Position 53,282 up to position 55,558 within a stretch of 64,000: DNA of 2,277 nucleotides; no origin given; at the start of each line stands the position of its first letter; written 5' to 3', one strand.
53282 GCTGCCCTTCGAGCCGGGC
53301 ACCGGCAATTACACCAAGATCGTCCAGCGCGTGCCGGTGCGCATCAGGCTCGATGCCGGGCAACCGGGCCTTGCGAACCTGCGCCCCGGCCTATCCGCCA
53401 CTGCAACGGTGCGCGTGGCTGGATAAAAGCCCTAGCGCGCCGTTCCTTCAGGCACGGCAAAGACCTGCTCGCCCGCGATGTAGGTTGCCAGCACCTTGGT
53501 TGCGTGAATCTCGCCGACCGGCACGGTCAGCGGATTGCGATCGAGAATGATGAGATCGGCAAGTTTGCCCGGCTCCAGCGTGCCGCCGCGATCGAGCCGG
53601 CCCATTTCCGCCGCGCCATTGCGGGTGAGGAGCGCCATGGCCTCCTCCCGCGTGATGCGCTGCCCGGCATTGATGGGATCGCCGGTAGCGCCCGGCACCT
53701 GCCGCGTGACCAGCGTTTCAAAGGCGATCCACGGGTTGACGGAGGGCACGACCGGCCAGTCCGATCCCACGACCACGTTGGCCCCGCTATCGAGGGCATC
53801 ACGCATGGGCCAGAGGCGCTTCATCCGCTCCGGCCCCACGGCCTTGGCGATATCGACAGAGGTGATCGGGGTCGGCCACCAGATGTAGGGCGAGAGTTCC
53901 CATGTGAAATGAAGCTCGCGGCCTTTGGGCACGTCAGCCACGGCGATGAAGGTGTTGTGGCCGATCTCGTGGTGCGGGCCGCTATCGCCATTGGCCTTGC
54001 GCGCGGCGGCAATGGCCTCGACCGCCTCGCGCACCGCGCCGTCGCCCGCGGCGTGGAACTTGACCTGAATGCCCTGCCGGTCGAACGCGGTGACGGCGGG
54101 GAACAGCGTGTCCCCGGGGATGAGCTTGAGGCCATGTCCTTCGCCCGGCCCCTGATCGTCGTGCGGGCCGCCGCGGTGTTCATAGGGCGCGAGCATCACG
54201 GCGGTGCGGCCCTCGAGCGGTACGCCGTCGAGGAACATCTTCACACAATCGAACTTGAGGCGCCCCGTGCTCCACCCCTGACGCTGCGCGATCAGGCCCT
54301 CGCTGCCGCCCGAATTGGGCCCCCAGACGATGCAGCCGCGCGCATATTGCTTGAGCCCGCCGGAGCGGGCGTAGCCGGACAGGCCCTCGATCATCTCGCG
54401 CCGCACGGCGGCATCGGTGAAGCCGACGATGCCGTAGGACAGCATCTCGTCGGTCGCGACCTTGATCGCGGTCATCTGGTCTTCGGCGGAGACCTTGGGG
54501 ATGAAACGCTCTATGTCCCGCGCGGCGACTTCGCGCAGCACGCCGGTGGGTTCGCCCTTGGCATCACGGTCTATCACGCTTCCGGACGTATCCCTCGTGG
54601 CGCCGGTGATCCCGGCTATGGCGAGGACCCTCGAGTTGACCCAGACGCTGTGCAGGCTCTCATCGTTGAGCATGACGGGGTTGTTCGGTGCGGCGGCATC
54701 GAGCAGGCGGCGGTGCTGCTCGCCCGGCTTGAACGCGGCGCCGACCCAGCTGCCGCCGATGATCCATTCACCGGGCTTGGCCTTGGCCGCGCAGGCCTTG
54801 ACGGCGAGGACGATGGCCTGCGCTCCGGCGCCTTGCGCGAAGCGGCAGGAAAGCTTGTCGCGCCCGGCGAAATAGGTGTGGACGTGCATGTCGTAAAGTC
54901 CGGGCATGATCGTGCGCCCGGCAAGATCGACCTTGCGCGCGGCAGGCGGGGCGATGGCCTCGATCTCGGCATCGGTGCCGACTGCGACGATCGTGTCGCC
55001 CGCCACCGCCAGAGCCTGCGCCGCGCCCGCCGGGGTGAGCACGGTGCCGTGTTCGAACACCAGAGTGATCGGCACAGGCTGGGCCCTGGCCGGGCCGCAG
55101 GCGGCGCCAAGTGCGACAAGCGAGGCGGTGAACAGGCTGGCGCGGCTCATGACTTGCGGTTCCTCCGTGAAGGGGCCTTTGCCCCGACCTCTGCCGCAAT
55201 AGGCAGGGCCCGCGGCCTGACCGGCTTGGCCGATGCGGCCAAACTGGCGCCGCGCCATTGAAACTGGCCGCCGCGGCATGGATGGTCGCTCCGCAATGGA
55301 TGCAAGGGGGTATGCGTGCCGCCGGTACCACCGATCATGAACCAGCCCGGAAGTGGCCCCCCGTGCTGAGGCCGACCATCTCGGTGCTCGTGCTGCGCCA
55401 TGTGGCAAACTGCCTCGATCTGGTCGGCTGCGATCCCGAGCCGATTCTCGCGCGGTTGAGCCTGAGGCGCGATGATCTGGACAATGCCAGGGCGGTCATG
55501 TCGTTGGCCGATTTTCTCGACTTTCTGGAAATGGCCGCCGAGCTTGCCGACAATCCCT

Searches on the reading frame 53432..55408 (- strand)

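Call 40: search_protein_families(library=pfam, proteins=[window:53432-55408:-], max_evalue=0.001)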
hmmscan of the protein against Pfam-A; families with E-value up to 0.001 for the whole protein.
window:53432-55408:- (658 aa): 2 families
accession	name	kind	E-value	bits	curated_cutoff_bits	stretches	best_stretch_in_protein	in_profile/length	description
PF07969.17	Amidohydro_3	-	6.4e-77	260.5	29.7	1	160-650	3-472/472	Amidohydrolase family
PF01979.26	Amidohydro_1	-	7e-15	55.5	25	1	529-649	229-345/345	Amidohydrolase family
